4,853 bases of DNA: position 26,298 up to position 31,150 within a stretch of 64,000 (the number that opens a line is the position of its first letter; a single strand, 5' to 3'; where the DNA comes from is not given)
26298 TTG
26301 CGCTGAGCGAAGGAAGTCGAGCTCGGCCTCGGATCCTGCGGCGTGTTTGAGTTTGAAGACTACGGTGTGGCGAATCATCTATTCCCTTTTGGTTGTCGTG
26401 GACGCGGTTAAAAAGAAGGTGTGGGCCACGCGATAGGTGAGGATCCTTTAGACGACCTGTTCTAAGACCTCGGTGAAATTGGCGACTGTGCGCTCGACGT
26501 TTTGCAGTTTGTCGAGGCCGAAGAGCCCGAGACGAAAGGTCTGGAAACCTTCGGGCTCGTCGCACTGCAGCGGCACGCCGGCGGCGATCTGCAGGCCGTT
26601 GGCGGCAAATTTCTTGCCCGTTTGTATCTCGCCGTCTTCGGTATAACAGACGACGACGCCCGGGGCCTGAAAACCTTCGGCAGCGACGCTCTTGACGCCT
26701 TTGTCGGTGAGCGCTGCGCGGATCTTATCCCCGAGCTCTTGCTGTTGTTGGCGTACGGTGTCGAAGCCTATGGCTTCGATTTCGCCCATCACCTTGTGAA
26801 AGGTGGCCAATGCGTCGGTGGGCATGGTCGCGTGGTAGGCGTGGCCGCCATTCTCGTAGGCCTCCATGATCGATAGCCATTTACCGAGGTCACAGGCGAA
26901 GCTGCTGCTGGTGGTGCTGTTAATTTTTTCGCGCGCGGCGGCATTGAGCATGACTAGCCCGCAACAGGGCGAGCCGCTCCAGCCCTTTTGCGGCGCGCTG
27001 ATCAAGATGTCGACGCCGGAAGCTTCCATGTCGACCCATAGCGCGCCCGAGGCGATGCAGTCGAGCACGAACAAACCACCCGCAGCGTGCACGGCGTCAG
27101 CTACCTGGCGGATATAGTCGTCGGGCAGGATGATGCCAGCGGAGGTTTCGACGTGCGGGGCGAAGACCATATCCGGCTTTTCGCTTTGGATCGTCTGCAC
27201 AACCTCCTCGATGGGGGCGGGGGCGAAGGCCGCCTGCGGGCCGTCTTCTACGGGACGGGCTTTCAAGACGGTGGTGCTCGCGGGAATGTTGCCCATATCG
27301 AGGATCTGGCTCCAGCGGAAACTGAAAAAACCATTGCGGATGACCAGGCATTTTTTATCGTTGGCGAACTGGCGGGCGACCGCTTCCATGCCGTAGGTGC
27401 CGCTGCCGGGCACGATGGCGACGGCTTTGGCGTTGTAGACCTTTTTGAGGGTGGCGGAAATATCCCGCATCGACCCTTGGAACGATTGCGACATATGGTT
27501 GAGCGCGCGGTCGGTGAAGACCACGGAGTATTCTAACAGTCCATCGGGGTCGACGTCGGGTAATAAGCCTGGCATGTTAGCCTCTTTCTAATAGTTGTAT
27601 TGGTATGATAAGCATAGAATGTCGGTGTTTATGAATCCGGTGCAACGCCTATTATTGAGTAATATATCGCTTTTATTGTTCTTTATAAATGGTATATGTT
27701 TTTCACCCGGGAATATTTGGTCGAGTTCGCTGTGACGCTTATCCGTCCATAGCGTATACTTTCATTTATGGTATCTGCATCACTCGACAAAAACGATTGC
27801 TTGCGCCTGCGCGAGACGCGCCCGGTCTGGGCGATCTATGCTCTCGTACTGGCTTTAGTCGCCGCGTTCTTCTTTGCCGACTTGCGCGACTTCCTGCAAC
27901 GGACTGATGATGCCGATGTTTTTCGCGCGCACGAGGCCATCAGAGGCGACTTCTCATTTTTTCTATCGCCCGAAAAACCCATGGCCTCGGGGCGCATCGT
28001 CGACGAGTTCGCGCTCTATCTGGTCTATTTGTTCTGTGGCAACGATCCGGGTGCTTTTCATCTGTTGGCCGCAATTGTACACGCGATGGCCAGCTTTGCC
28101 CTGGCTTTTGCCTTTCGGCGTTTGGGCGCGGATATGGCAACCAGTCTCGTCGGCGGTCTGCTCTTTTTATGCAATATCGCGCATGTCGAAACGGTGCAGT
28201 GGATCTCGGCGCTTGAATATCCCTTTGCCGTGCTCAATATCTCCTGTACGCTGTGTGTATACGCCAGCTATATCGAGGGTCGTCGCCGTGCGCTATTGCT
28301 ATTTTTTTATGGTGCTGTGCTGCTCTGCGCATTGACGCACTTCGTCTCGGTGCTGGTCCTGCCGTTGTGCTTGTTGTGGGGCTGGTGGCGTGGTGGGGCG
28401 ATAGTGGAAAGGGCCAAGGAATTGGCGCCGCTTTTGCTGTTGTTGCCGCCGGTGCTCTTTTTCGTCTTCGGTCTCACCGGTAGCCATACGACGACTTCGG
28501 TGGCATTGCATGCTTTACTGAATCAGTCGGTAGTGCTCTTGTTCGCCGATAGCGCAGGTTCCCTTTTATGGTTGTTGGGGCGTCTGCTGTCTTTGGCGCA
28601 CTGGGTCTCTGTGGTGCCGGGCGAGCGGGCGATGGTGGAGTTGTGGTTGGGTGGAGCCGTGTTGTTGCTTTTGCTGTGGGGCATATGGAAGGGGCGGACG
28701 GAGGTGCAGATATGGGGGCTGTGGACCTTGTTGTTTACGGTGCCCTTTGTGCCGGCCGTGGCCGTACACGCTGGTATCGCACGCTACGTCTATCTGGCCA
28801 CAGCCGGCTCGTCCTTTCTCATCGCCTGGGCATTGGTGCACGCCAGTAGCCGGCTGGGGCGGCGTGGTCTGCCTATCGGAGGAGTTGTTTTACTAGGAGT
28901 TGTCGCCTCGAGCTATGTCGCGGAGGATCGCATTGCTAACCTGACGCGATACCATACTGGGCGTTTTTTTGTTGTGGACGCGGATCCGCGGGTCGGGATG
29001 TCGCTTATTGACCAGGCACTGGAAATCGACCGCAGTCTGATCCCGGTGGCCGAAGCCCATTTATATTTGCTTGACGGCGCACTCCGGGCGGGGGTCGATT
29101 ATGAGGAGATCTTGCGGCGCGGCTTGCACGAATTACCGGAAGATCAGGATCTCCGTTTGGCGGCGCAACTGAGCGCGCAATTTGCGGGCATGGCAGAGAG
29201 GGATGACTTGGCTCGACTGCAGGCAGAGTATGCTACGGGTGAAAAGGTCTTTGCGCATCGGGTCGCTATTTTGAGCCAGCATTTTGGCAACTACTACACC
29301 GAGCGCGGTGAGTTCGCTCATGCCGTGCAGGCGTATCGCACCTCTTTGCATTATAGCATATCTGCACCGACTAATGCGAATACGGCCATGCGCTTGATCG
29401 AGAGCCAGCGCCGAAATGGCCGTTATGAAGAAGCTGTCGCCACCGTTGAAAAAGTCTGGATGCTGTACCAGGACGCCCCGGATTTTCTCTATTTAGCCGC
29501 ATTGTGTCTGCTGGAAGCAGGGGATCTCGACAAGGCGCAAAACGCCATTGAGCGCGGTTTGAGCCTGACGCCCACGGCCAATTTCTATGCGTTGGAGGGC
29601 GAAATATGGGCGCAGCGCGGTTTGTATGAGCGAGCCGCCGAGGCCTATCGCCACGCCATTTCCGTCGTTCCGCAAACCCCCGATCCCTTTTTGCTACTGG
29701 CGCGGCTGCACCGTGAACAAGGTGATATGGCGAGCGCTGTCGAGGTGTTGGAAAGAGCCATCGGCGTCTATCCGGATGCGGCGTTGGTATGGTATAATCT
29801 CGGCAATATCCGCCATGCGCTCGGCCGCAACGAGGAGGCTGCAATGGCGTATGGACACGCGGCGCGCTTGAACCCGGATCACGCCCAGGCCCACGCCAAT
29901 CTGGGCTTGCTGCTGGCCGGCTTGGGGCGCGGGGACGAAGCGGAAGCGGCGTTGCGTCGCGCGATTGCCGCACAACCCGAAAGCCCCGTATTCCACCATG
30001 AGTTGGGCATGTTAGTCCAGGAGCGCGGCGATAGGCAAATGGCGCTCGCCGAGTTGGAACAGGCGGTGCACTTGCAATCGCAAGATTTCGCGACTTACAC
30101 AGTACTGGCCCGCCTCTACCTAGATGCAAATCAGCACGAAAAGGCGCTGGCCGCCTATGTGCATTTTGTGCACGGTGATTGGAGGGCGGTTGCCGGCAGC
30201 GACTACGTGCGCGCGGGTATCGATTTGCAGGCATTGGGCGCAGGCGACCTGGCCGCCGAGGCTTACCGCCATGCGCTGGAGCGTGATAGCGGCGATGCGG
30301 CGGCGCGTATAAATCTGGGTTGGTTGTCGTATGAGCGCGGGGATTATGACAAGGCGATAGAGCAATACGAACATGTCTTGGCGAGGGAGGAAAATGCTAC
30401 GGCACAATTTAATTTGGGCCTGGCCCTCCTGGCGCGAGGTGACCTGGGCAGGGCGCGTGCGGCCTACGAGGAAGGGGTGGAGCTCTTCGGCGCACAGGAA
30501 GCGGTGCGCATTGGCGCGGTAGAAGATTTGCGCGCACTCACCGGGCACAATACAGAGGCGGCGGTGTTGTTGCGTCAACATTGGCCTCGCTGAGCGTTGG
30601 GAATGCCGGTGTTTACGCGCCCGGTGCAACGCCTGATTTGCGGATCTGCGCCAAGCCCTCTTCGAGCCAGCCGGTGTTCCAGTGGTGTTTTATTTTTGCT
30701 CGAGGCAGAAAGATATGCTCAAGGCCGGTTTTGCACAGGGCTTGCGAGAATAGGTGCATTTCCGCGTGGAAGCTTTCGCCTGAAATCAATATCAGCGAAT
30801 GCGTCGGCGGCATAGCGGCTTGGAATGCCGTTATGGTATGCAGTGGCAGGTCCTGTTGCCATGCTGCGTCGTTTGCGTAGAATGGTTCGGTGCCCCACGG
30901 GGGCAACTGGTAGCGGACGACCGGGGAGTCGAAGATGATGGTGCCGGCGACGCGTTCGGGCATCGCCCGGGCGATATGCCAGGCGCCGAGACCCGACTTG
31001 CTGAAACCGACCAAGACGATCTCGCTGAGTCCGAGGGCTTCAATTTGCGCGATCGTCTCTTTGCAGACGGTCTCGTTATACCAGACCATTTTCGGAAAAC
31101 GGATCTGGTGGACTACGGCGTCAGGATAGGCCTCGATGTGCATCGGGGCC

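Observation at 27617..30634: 34-bp imperfect direct repeat precisely bracketing the 941-aa TPR membrane-protein gene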

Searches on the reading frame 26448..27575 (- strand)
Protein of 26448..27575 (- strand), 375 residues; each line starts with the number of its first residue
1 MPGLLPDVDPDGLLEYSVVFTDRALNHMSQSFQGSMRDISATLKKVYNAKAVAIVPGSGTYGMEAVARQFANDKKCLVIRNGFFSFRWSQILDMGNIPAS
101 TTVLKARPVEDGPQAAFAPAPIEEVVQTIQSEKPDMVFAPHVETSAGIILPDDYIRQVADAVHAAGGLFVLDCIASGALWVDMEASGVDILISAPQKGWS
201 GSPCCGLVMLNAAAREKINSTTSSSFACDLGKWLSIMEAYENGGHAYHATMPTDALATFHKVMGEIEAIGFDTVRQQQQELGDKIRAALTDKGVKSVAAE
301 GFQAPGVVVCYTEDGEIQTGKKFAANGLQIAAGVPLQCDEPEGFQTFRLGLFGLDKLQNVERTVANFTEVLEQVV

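Call 7: search_protein_families(library=pfam, proteins=[window:26448-27575:-])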
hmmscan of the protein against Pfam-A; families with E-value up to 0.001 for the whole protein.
window:26448-27575:- (375 aa): 1 family
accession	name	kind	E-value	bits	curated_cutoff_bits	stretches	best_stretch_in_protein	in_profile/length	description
PF00266.25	Aminotran_5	-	4.3e-11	42.8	21.5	1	22-317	31-321/371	Aminotransferase class-V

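Call 24: find_related_loci(query=window:26448-27575:-, collection=genome_contigs, flank=10000)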
Query window:26448-27575:- (375 aa) in genome_contigs; peptide patterns used: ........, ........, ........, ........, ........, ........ (x = any residue, [..] = any of these).
600 stretches matched a pattern (row limit reached: there are more); 565 encode a relative of the query (tblastn E <= 1e-3); the best 80 are kept; 80 distinct loci.
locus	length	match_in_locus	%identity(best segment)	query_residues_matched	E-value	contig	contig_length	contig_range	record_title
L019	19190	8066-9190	95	1-375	0e+0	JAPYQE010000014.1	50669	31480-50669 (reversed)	MAG: Candidatus Latescibacterota bacterium isolate PW2.concoct.70_sub PW2_829_length_50669_cov_9.131960, whole genome sh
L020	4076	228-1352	78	1-375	0e+0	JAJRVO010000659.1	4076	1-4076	MAG: Chloroflexota bacterium isolate Dive96_bin10.46 k141_3600291, whole genome shotgun sequence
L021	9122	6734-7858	75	1-375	0e+0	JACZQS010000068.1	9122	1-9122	MAG: Proteobacteria bacterium isolate B24D1T1 B24D1T1_NODE2326, whole genome shotgun sequence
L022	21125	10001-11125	76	1-375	0e+0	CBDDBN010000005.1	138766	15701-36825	MAG: Denitrobaculum sp. isolate 4fddff2f-19d8-4516-84eb-570fa45f9fb9 genome assembly, contig: contig_5, whole genome sho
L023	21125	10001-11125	75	1-375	0e+0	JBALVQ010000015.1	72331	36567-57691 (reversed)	MAG: Amphritea sp. isolate 5NakV-12 NODE_198_length_72331_cov_13.079307, whole genome shotgun sequence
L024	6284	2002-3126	76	1-375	0e+0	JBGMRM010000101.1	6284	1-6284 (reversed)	MAG: Gammaproteobacteria bacterium isolate N04_metabat2_bin.20 NODE_8239_length_6284_cov_4.802055, whole genome shotgun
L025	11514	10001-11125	76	1-375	0e+0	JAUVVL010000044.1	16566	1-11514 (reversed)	MAG: Desulfobacteraceae bacterium isolate CSMAG_1163 CSMAG_1163_k127_801032_length_16566_cov_88.0624, whole genome shotg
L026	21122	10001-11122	75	1-374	0e+0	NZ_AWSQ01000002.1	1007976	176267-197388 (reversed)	Pseudomonas taeanensis MS-3 contig_02, whole genome shotgun sequence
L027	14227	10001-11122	75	1-374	0e+0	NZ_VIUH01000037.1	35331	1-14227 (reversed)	Pseudomonas sp. SJZ079 Ga0314245_137, whole genome shotgun sequence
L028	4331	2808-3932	75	1-375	0e+0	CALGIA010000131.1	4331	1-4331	MAG TPA_asm: uncultured Rhodospirillaceae bacterium isolate ERR2206756_bin.142_CONCOCT_v1.1_MAG genome assembly, contig:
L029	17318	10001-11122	74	1-374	0e+0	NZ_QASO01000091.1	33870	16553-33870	Ectopseudomonas oleovorans strain JCM 14246 91, whole genome shotgun sequence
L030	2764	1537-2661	74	1-375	0e+0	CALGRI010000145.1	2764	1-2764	MAG TPA_asm: uncultured proteobacterium isolate ERR2206792_bin.13_CONCOCT_v1.1_MAG genome assembly, contig: ERZ891023.84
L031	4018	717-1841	74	1-375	0e+0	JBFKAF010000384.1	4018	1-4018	MAG: Pseudomonas sp. isolate Mix_sand19.2022.05.Z.6 k141_3354256_length_4018_cov_16.0722, whole genome shotgun sequence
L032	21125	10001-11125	74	1-375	0e+0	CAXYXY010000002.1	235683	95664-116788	MAG: uncultured Thiothrix sp. isolate ERR13598997_binner123_Refined_34 genome assembly, contig: ERZ24875810.6, whole gen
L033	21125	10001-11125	74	1-375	0e+0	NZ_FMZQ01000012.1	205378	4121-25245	Ectopseudomonas chengduensis strain DSM 26382, whole genome shotgun sequence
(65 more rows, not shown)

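Call 54: search_protein_families(library=ncbifam, proteins=[window:26448-27575:-], max_evalue=0.00001)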
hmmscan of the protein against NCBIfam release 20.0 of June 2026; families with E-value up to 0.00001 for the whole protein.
window:26448-27575:- (375 aa): 5 families
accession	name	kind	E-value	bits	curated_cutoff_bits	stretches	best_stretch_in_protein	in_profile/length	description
TIGR03301.1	PhnW-AepZ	equivalog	4.2e-26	92.2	360.8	1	25-366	22-350/355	2-aminoethylphosphonate aminotransferase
NF010006.0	PRK13479.1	equivalog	3.5e-23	82.3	296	1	22-372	32-362/369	2-aminoethylphosphonate--pyruvate transaminase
TIGR02326.1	transamin_PhnW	equivalog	7.2e-22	78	400.8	1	50-366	54-355/363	2-aminoethylphosphonate--pyruvate transaminase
NF045640.1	AspGlyoxATaseBhcA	equivalog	8.5e-21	74.3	650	1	24-337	27-333/395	L-aspartate--glyoxylate aminotransferase BhcA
NF046070.1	PyrdoxPyrvTramin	equivalog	7.5e-09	34.9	600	1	27-230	31-225/369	pyridoxamine--pyruvate transaminase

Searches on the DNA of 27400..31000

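Call 59: search_rna_families(source=window, start=27400, end=31000, threshold=evalue, max_evalue=1)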
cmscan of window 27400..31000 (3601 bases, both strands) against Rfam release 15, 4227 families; matches with E-value up to 1: 0.
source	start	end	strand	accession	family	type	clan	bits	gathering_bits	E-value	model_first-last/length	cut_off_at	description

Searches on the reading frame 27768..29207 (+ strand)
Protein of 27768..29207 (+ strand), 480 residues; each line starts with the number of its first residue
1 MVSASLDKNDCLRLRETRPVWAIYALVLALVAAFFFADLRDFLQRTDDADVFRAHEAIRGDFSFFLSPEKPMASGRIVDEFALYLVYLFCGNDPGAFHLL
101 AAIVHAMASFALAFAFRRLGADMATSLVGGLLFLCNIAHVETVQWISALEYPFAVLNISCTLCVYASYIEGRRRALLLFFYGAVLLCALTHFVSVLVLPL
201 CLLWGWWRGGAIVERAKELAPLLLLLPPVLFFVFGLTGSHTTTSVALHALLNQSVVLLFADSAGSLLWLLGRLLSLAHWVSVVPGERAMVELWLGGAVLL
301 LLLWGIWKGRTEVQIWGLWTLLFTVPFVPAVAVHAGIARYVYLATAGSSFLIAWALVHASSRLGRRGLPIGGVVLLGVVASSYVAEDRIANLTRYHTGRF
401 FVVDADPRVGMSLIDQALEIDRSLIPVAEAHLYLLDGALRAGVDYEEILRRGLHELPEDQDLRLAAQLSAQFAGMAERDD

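Call 36: search_protein_families(library=pfam, proteins=[window:27768-29207:+], max_evalue=1)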
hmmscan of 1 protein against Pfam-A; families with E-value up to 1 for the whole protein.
window:27768-29207:+ (480 aa): 0 families

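Call 62: search_solved_structures(query=window:27768-29207:+, max_evalue=1)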
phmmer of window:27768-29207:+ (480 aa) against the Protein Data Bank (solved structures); distinct sequences matched with E-value up to 1: 0.
